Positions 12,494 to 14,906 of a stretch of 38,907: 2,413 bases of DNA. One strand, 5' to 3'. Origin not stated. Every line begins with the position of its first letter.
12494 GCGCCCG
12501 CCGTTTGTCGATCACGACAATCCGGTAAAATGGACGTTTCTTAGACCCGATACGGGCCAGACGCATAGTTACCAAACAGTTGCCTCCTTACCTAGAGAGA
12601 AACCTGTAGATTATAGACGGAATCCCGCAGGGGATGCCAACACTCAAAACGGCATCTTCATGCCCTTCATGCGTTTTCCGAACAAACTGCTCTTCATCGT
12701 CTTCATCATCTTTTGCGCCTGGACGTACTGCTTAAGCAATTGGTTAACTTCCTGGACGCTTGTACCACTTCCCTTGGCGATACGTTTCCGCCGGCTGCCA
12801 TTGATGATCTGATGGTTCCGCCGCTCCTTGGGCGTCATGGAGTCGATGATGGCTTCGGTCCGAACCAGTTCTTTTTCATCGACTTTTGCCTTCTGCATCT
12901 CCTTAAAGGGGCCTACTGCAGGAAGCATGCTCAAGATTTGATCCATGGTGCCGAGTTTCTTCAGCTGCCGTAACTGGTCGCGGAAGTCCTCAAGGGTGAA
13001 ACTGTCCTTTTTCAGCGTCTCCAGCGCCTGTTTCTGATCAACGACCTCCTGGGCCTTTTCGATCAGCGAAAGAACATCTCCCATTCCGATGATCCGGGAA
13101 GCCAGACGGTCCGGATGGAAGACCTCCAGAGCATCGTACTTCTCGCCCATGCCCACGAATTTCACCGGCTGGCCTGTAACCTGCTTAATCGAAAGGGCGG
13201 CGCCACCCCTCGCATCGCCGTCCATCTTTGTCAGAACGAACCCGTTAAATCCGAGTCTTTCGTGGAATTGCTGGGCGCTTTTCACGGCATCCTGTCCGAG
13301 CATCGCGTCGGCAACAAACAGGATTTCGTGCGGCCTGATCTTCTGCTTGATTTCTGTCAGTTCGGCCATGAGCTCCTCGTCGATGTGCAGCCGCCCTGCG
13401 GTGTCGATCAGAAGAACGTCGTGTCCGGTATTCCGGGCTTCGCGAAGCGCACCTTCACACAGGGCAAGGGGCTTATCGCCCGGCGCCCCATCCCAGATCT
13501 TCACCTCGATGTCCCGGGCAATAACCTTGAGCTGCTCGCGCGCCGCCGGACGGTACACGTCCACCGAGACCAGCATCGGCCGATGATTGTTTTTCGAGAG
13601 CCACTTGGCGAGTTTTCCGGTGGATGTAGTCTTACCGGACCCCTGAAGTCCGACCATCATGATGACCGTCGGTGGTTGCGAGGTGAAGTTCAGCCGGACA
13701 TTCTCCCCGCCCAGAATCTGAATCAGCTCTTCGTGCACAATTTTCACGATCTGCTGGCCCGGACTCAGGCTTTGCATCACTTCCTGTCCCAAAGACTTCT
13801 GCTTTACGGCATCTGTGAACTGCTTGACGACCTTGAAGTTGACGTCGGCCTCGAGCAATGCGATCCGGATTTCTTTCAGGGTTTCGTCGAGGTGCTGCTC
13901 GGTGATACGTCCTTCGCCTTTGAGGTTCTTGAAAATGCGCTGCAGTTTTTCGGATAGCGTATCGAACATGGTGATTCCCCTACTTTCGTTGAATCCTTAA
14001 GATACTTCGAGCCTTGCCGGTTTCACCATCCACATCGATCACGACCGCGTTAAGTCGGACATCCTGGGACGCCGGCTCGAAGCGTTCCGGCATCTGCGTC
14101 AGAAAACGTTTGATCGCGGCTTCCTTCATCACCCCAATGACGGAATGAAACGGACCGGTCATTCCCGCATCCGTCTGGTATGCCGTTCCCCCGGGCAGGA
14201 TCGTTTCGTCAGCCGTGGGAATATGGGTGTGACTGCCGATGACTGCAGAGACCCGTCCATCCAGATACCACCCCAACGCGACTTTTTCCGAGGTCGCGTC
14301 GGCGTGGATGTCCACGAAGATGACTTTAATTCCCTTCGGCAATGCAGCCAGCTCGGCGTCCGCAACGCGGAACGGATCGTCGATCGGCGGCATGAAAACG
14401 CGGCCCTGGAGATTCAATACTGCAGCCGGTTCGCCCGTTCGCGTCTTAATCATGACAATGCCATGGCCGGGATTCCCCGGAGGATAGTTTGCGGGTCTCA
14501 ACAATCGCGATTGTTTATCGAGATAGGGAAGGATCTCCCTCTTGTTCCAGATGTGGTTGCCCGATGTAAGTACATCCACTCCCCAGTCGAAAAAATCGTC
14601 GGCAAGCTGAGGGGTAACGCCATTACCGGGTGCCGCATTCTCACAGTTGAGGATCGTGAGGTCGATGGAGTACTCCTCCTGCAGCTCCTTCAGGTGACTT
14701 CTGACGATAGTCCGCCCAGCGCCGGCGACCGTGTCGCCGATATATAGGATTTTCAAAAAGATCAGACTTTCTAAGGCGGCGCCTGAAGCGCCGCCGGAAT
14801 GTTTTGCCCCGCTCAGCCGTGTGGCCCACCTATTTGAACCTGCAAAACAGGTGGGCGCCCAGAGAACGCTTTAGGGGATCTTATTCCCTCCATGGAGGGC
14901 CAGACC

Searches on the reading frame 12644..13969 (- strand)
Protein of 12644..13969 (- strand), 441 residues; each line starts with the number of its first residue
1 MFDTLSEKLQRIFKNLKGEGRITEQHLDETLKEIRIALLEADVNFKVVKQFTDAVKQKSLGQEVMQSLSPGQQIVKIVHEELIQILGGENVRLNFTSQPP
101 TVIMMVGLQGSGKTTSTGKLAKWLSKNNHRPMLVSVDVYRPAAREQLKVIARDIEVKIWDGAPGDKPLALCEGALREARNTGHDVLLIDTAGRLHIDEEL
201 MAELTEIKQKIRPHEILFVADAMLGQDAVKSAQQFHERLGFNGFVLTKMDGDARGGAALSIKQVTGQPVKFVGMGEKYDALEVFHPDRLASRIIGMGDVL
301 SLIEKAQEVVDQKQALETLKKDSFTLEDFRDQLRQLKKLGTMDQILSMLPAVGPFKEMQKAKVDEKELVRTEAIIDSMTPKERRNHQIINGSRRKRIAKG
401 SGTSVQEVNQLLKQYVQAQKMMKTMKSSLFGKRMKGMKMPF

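Call 97: search_protein_families(library=pfam, proteins=[window:12644-13969:-], max_evalue=0.001)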
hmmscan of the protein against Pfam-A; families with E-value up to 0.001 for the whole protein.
window:12644-13969:- (441 aa): 5 families
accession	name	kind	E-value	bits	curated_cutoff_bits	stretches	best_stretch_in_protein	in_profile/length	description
PF00448.28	SRP54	-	7.6e-75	251.3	22.7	1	100-294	1-195/196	SRP54-type protein, GTPase domain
PF02978.25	SRP_SPB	-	1.7e-36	124.9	27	1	323-422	1-91/91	Signal peptide binding domain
PF02881.24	SRP54_N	-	6e-24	84.5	22.4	1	5-82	1-75/75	SRP54-type protein, helical bundle domain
PF13401.12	AAA_22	-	1.7e-07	32.1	27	1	101-209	6-109/130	AAA domain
PF01656.29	CbiA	-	4.1e-05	24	25.4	1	110-255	9-89/125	CobQ/CobB/MinD/ParA nucleotide binding domain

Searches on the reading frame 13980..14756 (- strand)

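Call 97: search_protein_families(library=pfam, proteins=[window:13980-14756:-], max_evalue=0.001)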
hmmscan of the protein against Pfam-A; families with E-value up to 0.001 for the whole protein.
window:13980-14756:- (258 aa): 2 families
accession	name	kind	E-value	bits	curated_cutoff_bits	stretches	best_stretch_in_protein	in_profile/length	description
PF13277.11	YmdB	-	7.1e-105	350.3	27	1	4-255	1-253/253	YmdB-like protein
PF00149.33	Metallophos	-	4.9e-05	24.3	21.5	1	1-180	1-191/191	Calcineurin-like phosphoesterase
